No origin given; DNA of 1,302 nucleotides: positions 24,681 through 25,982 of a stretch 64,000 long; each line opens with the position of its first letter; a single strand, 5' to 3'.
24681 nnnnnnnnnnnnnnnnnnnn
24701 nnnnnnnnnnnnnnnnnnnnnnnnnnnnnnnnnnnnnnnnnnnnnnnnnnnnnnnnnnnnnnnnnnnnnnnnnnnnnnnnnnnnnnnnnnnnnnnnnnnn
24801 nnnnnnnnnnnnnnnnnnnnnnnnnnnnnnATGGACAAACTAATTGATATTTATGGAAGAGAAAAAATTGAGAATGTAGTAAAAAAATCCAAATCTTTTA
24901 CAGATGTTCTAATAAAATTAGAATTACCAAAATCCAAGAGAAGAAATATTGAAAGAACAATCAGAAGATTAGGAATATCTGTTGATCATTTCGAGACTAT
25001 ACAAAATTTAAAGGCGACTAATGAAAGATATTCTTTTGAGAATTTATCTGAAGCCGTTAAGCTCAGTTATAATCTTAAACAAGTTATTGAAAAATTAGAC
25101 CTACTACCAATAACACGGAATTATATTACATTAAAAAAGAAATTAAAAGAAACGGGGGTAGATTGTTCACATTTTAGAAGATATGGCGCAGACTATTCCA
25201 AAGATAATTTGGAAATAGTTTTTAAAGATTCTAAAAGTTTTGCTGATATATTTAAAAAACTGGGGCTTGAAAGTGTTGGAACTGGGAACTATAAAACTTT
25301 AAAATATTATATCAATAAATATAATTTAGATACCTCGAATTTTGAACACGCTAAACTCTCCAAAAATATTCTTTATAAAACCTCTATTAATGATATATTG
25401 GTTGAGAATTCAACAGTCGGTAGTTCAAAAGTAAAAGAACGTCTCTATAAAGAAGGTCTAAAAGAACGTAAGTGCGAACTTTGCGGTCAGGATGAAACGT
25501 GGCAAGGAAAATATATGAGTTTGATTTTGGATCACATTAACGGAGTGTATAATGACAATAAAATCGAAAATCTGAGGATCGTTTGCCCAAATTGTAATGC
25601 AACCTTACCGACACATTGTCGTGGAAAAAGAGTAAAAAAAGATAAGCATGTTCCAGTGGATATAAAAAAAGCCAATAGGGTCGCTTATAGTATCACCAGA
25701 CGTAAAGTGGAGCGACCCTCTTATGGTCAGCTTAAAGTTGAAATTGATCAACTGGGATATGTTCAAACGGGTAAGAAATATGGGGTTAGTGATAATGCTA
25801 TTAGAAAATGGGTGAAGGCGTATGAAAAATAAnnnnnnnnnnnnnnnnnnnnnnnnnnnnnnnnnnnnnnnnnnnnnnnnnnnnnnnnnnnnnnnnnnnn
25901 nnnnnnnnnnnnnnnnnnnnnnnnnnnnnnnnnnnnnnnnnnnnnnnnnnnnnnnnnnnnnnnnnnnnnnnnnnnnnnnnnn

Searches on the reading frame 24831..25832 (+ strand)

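Call 81: search_protein_families(library=ncbifam, proteins=[window:24831-25832:+], max_evalue=0.01)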
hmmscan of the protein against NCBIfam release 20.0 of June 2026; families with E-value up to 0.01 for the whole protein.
window:24831-25832:+ (333 aa): 2 families
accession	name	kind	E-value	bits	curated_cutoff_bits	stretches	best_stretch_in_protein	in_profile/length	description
NF041791.1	anti-phage_ZorE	equivalog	0.0014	17.6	600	1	214-264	207-255/358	type II Zorya anti-phage system protein ZorE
NF040563.1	guided_IscB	equivalog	0.0062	15.7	175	1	186-280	168-255/314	RNA-guided endonuclease IscB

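Call 82: search_protein_families(library=padloc, proteins=[window:24831-25829:+], max_evalue=0.01)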
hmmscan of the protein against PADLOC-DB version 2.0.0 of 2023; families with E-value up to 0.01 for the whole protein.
window:24831-25829:+ (333 aa): 5 families
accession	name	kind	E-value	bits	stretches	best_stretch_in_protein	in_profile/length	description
PDLC03673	HEase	-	1.8e-16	58.5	1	181-274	57-147/227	homing endonuclease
PDLC00643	ZorE2|ZorE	-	3.4e-07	27.9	1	212-269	215-271/282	HNH endonuclease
PDLC00642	ZorE2|ZorE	-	5.4e-06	24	1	211-274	212-272/283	HNH endonuclease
PDLC00645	ZorE2|ZorE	-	2.8e-05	21.3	1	213-263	210-258/375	HNH endonuclease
PDLC00644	ZorE2|ZorE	-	0.00063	17.5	1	211-260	190-239/267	HNH endonuclease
